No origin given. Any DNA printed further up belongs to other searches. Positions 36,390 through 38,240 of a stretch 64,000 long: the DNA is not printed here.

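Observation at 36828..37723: comM/yifB carries five separate strong hairpins within 900 nt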

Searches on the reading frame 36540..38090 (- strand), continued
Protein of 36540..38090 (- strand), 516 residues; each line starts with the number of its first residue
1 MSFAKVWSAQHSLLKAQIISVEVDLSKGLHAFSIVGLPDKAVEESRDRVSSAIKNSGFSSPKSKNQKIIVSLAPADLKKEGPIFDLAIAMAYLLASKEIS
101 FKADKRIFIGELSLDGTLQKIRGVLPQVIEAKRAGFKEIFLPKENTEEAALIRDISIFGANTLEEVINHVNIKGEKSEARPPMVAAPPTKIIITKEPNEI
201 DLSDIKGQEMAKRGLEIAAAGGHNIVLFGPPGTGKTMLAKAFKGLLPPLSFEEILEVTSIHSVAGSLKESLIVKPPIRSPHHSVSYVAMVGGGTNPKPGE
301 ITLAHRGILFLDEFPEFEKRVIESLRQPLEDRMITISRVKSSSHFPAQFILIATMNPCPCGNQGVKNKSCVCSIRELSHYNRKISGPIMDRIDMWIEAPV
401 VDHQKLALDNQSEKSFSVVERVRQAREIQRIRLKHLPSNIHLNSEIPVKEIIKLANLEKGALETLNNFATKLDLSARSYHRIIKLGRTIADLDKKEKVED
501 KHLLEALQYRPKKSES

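Call 21: find_homologous_proteins(query=window:36543-38090:-, max_evalue=1e-100)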
Query window:36543-38090:- (516 aa): 7981 proteins with E <= 1e-100 among 8000 candidates; the best 120 are listed.
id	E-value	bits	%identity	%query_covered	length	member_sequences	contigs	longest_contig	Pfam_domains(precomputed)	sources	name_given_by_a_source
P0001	0.0e+0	1125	100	100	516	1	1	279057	PF00158.33,PF13335.13,PF05362.20,PF00493.30,PF07728.21,PF01078.28,PF13541.13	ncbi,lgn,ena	-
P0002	3.0e-230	784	68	100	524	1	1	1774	PF00158.33,PF13335.13,PF05362.20,PF00493.30,PF07728.21,PF01078.28,PF13541.13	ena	-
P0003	1.3e-227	775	68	100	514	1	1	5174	PF00158.33,PF13335.13,PF05362.20,PF00493.30,PF00004.36,PF07728.21,PF01078.28,PF13541.13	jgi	jgi:magnesium chelatase family protein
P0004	1.8e-226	771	67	100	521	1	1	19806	PF00158.33,PF13335.13,PF05362.20,PF00493.30,PF00004.36,PF07728.21,PF01078.28,PF13541.13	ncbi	-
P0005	4.4e-226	770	69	100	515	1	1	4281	PF00158.33,PF13335.13,PF05362.20,PF00493.30,PF07728.21,PF01078.28,PF13541.13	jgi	-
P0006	2.1e-224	764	69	100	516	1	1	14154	PF13335.13,PF05362.20,PF00493.30,PF00004.36,PF07728.21,PF01078.28,PF13541.13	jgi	jgi:magnesium chelatase family protein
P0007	1.2e-222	758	67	100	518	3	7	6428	PF00158.33,PF13335.13,PF05362.20,PF00493.30,PF13401.13,PF07728.21,PF01078.28,PF13541.13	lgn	-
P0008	1.3e-222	758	66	100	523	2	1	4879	PF00158.33,PF13335.13,PF05362.20,PF00493.30,PF00004.36,PF07728.21,PF01078.28,PF13541.13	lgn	-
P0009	1.8e-220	751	65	100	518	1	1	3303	PF00158.33,PF13335.13,PF05362.20,PF00493.30,PF07728.21,PF01078.28,PF13541.13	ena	-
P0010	2.4e-215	734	66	99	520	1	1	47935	PF13335.13,PF05362.20,PF00493.30,PF07728.21,PF01078.28,PF13541.13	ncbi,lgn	-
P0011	2.4e-214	731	63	100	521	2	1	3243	PF00158.33,PF13335.13,PF00493.30,PF07728.21,PF01078.28,PF13541.13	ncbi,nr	ncbi:MAG: magnesium chelatase family protein [Parcubacteria group bacterium Gr01-1014_107]|nr:MAG: m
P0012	2.8e-213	728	65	99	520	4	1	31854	PF00158.33,PF13335.13,PF00493.30,PF00004.36,PF07728.21,PF01078.28,PF13541.13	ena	-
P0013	3.4e-212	724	62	100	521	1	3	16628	PF13335.13,PF00493.30,PF00004.36,PF07728.21,PF01078.28,PF13541.13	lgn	-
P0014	1.1e-211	722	64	99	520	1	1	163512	PF00158.33,PF13335.13,PF05362.20,PF00493.30,PF07728.21,PF01078.28,PF13541.13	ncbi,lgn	-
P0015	3.8e-211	721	63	99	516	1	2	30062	PF13335.13,PF05362.20,PF00493.30,PF07728.21,PF01078.28,PF13541.13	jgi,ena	jgi:magnesium chelatase family protein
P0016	4.6e-211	720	63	100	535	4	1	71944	PF00158.33,PF13335.13,PF00493.30,PF00004.36,PF07728.21,PF01078.28,PF13541.13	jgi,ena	-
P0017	1.6e-210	718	62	99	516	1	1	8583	PF13335.13,PF00493.30,PF07728.21,PF01078.28,PF13541.13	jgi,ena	-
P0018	4.1e-210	717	65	99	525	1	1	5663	PF00158.33,PF13335.13,PF05362.20,PF00493.30,PF00004.36,PF07728.21,PF01078.28,PF13541.13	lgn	-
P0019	8.3e-210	716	62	99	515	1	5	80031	PF13335.13,PF05362.20,PF00493.30,PF07728.21,PF01078.28,PF13541.13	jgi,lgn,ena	-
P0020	1.2e-209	716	62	99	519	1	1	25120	PF13335.13,PF00493.30,PF07728.21,PF01078.28,PF13541.13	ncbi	-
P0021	1.5e-209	715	62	100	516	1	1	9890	PF13335.13,PF05362.20,PF00493.30,PF07728.21,PF01078.28,PF13541.13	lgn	-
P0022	1.8e-209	715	62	99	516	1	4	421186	PF13335.13,PF00493.30,PF07728.21,PF01078.28,PF13541.13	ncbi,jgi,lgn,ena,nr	ncbi:MAG TPA: YifB family Mg chelatase-like AAA ATPase [Candidatus Paceibacterota bacterium]|nr:YifB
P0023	2.4e-209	715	62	99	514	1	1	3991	PF13335.13,PF05362.20,PF00493.30,PF00004.36,PF07728.21,PF01078.28,PF13541.13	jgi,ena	-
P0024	3.3e-209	714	64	99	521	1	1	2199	PF00158.33,PF13335.13,PF05362.20,PF00493.30,PF00004.36,PF07728.21,PF01078.28,PF13541.13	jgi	-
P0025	3.7e-209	714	62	100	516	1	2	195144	PF13335.13,PF05362.20,PF00493.30,PF07728.21,PF01078.28,PF13541.13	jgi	jgi:magnesium chelatase family protein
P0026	3.9e-209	714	63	99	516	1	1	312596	PF13335.13,PF00493.30,PF07728.21,PF01078.28,PF13541.13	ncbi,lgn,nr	ncbi:MAG: YifB family Mg chelatase-like AAA ATPase [Patescibacteria group bacterium]|nr:YifB family 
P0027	4.1e-209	714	64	99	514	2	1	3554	PF13335.13,PF05362.20,PF00493.30,PF00004.36,PF07728.21,PF01078.28,PF13541.13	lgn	-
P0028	5.8e-209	713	63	100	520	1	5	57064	PF13335.13,PF05362.20,PF00493.30,PF00004.36,PF07728.21,PF01078.28,PF13541.13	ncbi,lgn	-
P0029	9.2e-209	713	61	99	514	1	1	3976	PF13335.13,PF05362.20,PF00493.30,PF07728.21,PF01078.28,PF13541.13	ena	-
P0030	1.0e-208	713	63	99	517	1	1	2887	PF00158.33,PF13335.13,PF05362.20,PF00493.30,PF00004.36,PF07728.21,PF01078.28,PF13541.13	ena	-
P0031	1.0e-208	713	65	99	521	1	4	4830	PF00158.33,PF13335.13,PF05362.20,PF00493.30,PF00004.36,PF07728.21,PF01078.28,PF13541.13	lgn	-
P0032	1.0e-208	713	62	99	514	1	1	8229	PF13335.13,PF05362.20,PF00493.30,PF07728.21,PF01078.28,PF13541.13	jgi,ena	-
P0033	1.4e-208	712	61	99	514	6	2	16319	PF13335.13,PF05362.20,PF00493.30,PF07728.21,PF01078.28,PF13541.13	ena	-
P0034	1.9e-208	712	63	99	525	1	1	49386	PF13335.13,PF05362.20,PF00493.30,PF07728.21,PF01078.28,PF13541.13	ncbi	-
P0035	1.9e-208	712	62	100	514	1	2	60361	PF13335.13,PF00493.30,PF07728.21,PF01078.28,PF13541.13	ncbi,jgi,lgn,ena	ncbi:MAG: YifB family Mg chelatase-like AAA ATPase [bacterium]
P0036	2.0e-208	712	62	100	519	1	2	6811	PF00158.33,PF13335.13,PF00493.30,PF00004.36,PF07728.21,PF01078.28,PF13541.13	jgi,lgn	-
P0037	2.0e-208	712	63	99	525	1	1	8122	PF13335.13,PF00493.30,PF07728.21,PF01078.28,PF13541.13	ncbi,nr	ncbi:YifB family Mg chelatase-like AAA ATPase [Candidatus Nomurabacteria bacterium]|nr:YifB family M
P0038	2.4e-208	711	61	99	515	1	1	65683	PF13335.13,PF00493.30,PF07728.21,PF01078.28,PF13541.13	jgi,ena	-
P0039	2.5e-208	711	62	99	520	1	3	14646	PF00158.33,PF13335.13,PF05362.20,PF00493.30,PF00004.36,PF07728.21,PF01078.28,PF13541.13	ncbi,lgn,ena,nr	ncbi:MAG: ATP-binding protein [Candidatus Taylorbacteria bacterium]|nr:ATP-binding protein [Candidat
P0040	2.9e-208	711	63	99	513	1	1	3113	PF00158.33,PF13335.13,PF05362.20,PF00493.30,PF00004.36,PF07728.21,PF01078.28,PF13541.13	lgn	-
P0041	3.1e-208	711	62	99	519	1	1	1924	PF13335.13,PF05362.20,PF00493.30,PF07728.21,PF01078.28,PF13541.13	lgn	-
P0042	3.2e-208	711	63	99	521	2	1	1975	PF13335.13,PF00493.30,PF07728.21,PF01078.28,PF13541.13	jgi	-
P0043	3.9e-208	711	63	100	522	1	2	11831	PF13335.13,PF00493.30,PF00004.36,PF07728.21,PF01078.28,PF13541.13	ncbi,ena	-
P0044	5.8e-208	710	61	100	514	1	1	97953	PF13335.13,PF05362.20,PF00493.30,PF07728.21,PF01078.28,PF13541.13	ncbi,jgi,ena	ncbi:MAG: YifB family Mg chelatase-like AAA ATPase [Candidatus Paceibacterota bacterium]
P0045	9.7e-208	709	64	99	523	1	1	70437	PF00158.33,PF13335.13,PF05362.20,PF00493.30,PF00004.36,PF07728.21,PF01078.28,PF13541.13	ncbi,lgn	-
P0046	1.3e-207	709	64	99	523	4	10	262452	PF00158.33,PF13335.13,PF05362.20,PF00493.30,PF00004.36,PF07728.21,PF01078.28,PF13541.13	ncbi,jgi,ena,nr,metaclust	ncbi:MAG: Mg chelatase-related protein [Parcubacteria group bacterium GW2011_GWA1_40_21]|nr:MAG: Mg 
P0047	1.4e-207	709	62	99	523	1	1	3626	PF13335.13,PF05362.20,PF00493.30,PF07728.21,PF01078.28,PF13541.13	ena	-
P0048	1.7e-207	709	62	99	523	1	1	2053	PF13335.13,PF05362.20,PF00493.30,PF07728.21,PF01078.28,PF13541.13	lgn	-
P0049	1.9e-207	708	61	99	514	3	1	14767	PF13335.13,PF05362.20,PF00493.30,PF07728.21,PF01078.28,PF13541.13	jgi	jgi:magnesium chelatase family protein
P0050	1.9e-207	708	62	99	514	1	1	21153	PF13335.13,PF05362.20,PF00493.30,PF07728.21,PF01078.28,PF13541.13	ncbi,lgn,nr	ncbi:MAG: YifB family Mg chelatase-like AAA ATPase [Candidatus Nomurabacteria bacterium]|nr:YifB fam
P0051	2.1e-207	708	62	99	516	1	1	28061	PF13335.13,PF00493.30,PF07728.21,PF01078.28,PF13541.13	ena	-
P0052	2.1e-207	708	63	99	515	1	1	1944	PF00158.33,PF13335.13,PF05362.20,PF00493.30,PF00004.36,PF07728.21,PF01078.28,PF13541.13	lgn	-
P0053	2.2e-207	708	61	99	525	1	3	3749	PF13335.13,PF05362.20,PF00493.30,PF07728.21,PF01078.28,PF13541.13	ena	-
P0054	2.3e-207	708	61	99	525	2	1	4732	PF13335.13,PF05362.20,PF00493.30,PF07728.21,PF01078.28,PF13541.13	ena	-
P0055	2.5e-207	708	62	99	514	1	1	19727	PF13335.13,PF00493.30,PF07728.21,PF01078.28,PF13541.13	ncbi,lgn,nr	ncbi:YifB family Mg chelatase-like AAA ATPase [Candidatus Nomurabacteria bacterium]|nr:YifB family M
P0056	2.7e-207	708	61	99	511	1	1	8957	PF13335.13,PF00493.30,PF07728.21,PF01078.28,PF13541.13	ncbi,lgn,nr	ncbi:YifB family Mg chelatase-like AAA ATPase [Patescibacteria group bacterium]|nr:YifB family Mg ch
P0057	2.8e-207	708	62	99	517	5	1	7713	PF13335.13,PF00493.30,PF07728.21,PF01078.28,PF13541.13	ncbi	-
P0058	3.7e-207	707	62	99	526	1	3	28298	PF13335.13,PF00493.30,PF07728.21,PF01078.28,PF13541.13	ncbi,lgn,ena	-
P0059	3.8e-207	707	62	99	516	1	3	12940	PF13335.13,PF00493.30,PF07728.21,PF01078.28,PF13541.13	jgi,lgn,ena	jgi:magnesium chelatase family protein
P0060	4.5e-207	707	61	99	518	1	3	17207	PF13335.13,PF05362.20,PF00493.30,PF07728.21,PF01078.28,PF13541.13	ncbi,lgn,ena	-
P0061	4.8e-207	707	62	99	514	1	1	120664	PF13335.13,PF05362.20,PF00493.30,PF07728.21,PF01078.28,PF13541.13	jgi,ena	-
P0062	4.8e-207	707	63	99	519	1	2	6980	PF13335.13,PF00493.30,PF07728.21,PF01078.28,PF13541.13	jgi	-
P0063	5.2e-207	707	62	100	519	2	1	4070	PF00158.33,PF13335.13,PF05362.20,PF00493.30,PF07728.21,PF01078.28,PF13541.13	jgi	jgi:magnesium chelatase family protein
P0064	5.2e-207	707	64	99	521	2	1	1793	PF00158.33,PF13335.13,PF05362.20,PF00493.30,PF00004.36,PF07728.21,PF01078.28,PF13541.13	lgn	-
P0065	5.5e-207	707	63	99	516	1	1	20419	PF13335.13,PF00493.30,PF07728.21,PF01078.28,PF13541.13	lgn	-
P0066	5.8e-207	707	63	99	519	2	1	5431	PF13335.13,PF00493.30,PF07728.21,PF01078.28,PF13541.13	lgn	-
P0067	6.7e-207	707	62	99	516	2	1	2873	PF13335.13,PF05362.20,PF00493.30,PF07728.21,PF01078.28,PF13541.13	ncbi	-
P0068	7.4e-207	706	61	99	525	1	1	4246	PF13335.13,PF05362.20,PF00493.30,PF07728.21,PF01078.28,PF13541.13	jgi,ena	-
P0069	8.7e-207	706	62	99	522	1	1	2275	PF13335.13,PF00493.30,PF07728.21,PF01078.28,PF13541.13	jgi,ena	-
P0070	9.3e-207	706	61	100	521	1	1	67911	PF13335.13,PF00493.30,PF07728.21,PF01078.28,PF13541.13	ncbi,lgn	-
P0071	1.1e-206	706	62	99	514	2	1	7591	PF13335.13,PF00493.30,PF07728.21,PF01078.28,PF13541.13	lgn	-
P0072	1.1e-206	706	63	99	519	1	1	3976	PF00158.33,PF13335.13,PF05362.20,PF00493.30,PF07728.21,PF01078.28,PF13541.13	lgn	-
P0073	1.1e-206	706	61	99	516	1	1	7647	PF13335.13,PF00493.30,PF07728.21,PF01078.28,PF13541.13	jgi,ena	-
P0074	1.2e-206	706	61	99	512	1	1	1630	PF13335.13,PF05362.20,PF00493.30,PF07728.21,PF01078.28,PF13541.13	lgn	-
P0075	1.3e-206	706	61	99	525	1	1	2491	PF13335.13,PF05362.20,PF00493.30,PF07728.21,PF01078.28,PF13541.13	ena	-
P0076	1.3e-206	706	61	99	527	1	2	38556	PF13335.13,PF00493.30,PF07728.21,PF01078.28,PF13541.13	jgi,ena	jgi:magnesium chelatase family protein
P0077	1.3e-206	706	61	99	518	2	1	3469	PF13335.13,PF00493.30,PF07728.21,PF01078.28,PF13541.13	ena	-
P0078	1.3e-206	706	62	99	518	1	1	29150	PF13335.13,PF00493.30,PF00004.36,PF07728.21,PF01078.28,PF13541.13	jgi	jgi:magnesium chelatase family protein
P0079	1.4e-206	705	63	99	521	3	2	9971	PF00158.33,PF13335.13,PF05362.20,PF00493.30,PF00004.36,PF07728.21,PF01078.28,PF13541.13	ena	-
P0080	1.5e-206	705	61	99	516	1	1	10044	PF13335.13,PF05362.20,PF00493.30,PF07728.21,PF01078.28,PF13541.13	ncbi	-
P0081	1.5e-206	705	61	100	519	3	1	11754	PF00158.33,PF13335.13,PF00493.30,PF00004.36,PF07728.21,PF01078.28,PF13541.13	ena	-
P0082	1.5e-206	705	64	99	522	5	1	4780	PF00158.33,PF13335.13,PF05362.20,PF00493.30,PF00004.36,PF07728.21,PF01078.28,PF13541.13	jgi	-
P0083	1.8e-206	705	63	100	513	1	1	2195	PF00158.33,PF13335.13,PF05362.20,PF00493.30,PF00004.36,PF07728.21,PF01078.28,PF13541.13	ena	-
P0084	1.8e-206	705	61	99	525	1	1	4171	PF13335.13,PF05362.20,PF00493.30,PF07728.21,PF01078.28,PF13541.13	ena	-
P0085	1.8e-206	705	62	100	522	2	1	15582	PF13335.13,PF00493.30,PF07728.21,PF01078.28,PF13541.13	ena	-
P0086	1.9e-206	705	62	100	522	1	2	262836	PF00158.33,PF13335.13,PF05362.20,PF00493.30,PF07728.21,PF01078.28,PF13541.13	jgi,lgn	jgi:magnesium chelatase family protein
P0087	2.1e-206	705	61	99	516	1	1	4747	PF13335.13,PF00493.30,PF00004.36,PF07728.21,PF01078.28,PF13541.13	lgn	-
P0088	2.5e-206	705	63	100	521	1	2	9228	PF13335.13,PF05362.20,PF00493.30,PF00004.36,PF07728.21,PF01078.28,PF13541.13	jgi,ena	-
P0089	2.6e-206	705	61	99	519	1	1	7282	PF13335.13,PF00493.30,PF07728.21,PF01078.28,PF13541.13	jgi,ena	-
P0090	2.7e-206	705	62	99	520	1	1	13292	PF13335.13,PF05362.20,PF00493.30,PF07728.21,PF01078.28,PF13541.13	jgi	jgi:magnesium chelatase family protein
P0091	2.8e-206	705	61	99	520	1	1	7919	PF13335.13,PF00493.30,PF07728.21,PF01078.28,PF13541.13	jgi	jgi:magnesium chelatase family protein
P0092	3.0e-206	704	62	99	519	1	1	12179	PF13335.13,PF00493.30,PF00004.36,PF05496.19,PF07728.21,PF01078.28,PF13541.13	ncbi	-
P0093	3.1e-206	704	63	99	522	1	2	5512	PF00158.33,PF13335.13,PF05362.20,PF00493.30,PF00004.36,PF07728.21,PF01078.28,PF13541.13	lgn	-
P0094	3.3e-206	704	61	99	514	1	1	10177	PF13335.13,PF05362.20,PF00493.30,PF07728.21,PF01078.28,PF13541.13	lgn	-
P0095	4.0e-206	704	61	99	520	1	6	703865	PF00158.33,PF13335.13,PF05362.20,PF00493.30,PF00004.36,PF07728.21,PF01078.28,PF13541.13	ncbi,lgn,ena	ncbi:MAG: YifB family Mg chelatase-like AAA ATPase [Patescibacteria group bacterium]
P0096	4.3e-206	704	61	99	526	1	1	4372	PF13335.13,PF05362.20,PF00493.30,PF07728.21,PF01078.28,PF13541.13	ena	-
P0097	4.3e-206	704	60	100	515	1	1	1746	PF13335.13,PF05362.20,PF00493.30,PF07728.21,PF01078.28,PF13541.13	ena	-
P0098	4.6e-206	704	62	100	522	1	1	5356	PF13335.13,PF05362.20,PF00493.30,PF00004.36,PF07728.21,PF01078.28,PF13541.13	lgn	-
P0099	4.7e-206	704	63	100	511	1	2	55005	PF13335.13,PF00493.30,PF07728.21,PF01078.28,PF13541.13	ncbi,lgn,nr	ncbi:MAG: YifB family Mg chelatase-like AAA ATPase [Candidatus Taylorbacteria bacterium]|nr:YifB fam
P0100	5.1e-206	704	60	99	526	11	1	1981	PF13335.13,PF05362.20,PF00493.30,PF07728.21,PF01078.28,PF13541.13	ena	-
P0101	5.3e-206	704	61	99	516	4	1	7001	PF13335.13,PF05362.20,PF00493.30,PF07728.21,PF01078.28,PF13541.13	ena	-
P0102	5.3e-206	704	61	99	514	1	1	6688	PF13335.13,PF05362.20,PF00493.30,PF07728.21,PF01078.28,PF13541.13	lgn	-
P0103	5.5e-206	704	61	99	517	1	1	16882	PF13335.13,PF05362.20,PF00493.30,PF07728.21,PF01078.28,PF13541.13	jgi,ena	-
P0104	6.0e-206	703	64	99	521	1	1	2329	PF00158.33,PF13335.13,PF05362.20,PF00493.30,PF00004.36,PF07728.21,PF01078.28,PF13541.13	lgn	-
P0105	6.0e-206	703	61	99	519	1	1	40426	PF13335.13,PF05362.20,PF00493.30,PF07728.21,PF01078.28,PF13541.13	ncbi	-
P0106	6.1e-206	703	61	100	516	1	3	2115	PF13335.13,PF05362.20,PF00493.30,PF00004.36,PF07728.21,PF01078.28,PF13541.13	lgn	-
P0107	6.2e-206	703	61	99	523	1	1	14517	PF13335.13,PF05362.20,PF00493.30,PF07728.21,PF01078.28,PF13541.13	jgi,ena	-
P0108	6.5e-206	703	62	99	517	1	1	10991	PF13335.13,PF00493.30,PF07728.21,PF01078.28,PF13541.13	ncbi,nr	ncbi:YifB family Mg chelatase-like AAA ATPase [Candidatus Nomurabacteria bacterium]|nr:YifB family M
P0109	8.5e-206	703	64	99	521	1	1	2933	PF00158.33,PF13335.13,PF05362.20,PF00493.30,PF00004.36,PF07728.21,PF01078.28,PF13541.13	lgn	-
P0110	8.6e-206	703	60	99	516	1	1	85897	PF13335.13,PF00493.30,PF07728.21,PF01078.28,PF13541.13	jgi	-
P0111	9.1e-206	703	62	99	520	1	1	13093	PF13335.13,PF05362.20,PF00493.30,PF07728.21,PF01078.28,PF13541.13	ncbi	-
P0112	9.2e-206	703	60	99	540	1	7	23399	PF13335.13,PF00493.30,PF07728.21,PF01078.28,PF13541.13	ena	-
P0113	9.5e-206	703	64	100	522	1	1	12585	PF13335.13,PF05362.20,PF00493.30,PF07728.21,PF01078.28,PF13541.13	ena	-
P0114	1.0e-205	703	61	99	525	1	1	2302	PF13335.13,PF05362.20,PF00493.30,PF07728.21,PF01078.28,PF13541.13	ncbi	-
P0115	1.0e-205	703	63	100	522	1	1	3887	PF13335.13,PF05362.20,PF00493.30,PF07728.21,PF01078.28,PF13541.13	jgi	jgi:magnesium chelatase family protein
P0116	1.1e-205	703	62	99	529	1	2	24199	PF13335.13,PF05362.20,PF00493.30,PF00004.36,PF07728.21,PF01078.28,PF13541.13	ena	-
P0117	1.1e-205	703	61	99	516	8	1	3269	PF13335.13,PF05362.20,PF00493.30,PF07728.21,PF01078.28,PF13541.13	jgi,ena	-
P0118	1.2e-205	702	61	99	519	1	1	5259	PF13335.13,PF00493.30,PF07728.21,PF01078.28,PF13541.13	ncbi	-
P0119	1.2e-205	702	61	99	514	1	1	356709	PF13335.13,PF00493.30,PF07728.21,PF01078.28,PF13541.13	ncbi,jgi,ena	ncbi:MAG: YifB family Mg chelatase-like AAA ATPase [Candidatus Paceibacterota bacterium]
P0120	1.3e-205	702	61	99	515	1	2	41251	PF13335.13,PF05362.20,PF00493.30,PF07728.21,PF01078.28,PF13541.13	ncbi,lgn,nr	ncbi:MAG: YifB family Mg chelatase-like AAA ATPase [bacterium]|nr:YifB family Mg chelatase-like AAA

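Call 22: find_encoding_contigs(protein=P0004, flank=10000, max_places=2)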
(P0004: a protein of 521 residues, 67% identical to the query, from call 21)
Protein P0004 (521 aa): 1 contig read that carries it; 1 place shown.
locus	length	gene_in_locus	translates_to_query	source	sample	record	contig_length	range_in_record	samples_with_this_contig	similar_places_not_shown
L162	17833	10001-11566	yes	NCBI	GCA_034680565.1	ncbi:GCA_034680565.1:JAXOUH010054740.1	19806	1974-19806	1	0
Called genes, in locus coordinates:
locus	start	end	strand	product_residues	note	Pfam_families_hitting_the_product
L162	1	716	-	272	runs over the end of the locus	PF03372:Exo_endo_phos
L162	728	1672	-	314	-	PF02899:Phage_int_SAM_1, PF13495:Phage_int_SAM_4, PF00589:Phage_integrase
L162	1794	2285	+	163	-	-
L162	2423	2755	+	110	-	PF00312:Ribosomal_S15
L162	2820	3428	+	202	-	PF01936:NYN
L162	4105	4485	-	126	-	PF02452:PemK_toxin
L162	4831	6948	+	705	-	PF01138:RNase_PH, PF03725:RNase_PH_C (faint), PF01138:RNase_PH, PF07650:KH_2 (weak), PF00013:KH_1, PF00575:S1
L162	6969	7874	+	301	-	-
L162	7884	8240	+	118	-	PF01258:zf-dskA_traR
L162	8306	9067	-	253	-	-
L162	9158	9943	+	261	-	PF01978:TrmB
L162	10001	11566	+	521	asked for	PF05362:Lon_C, PF13541:ChlI, PF00158:Sigma54_activat (faint), PF01078:Mg_chelatase, PF07728:AAA_5, PF00004:AAA (faint), PF00493:MCM (weak), PF13335:Mg_chelatase_C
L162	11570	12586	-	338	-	PF23446:LysM1_NFP_LYK (faint), PF01476:LysM, PF23473:LysM3_LYK4_5 (weak), PF01476:LysM, PF01551:Peptidase_M23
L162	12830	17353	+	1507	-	-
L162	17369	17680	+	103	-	PF18908:DUF5663 (weak)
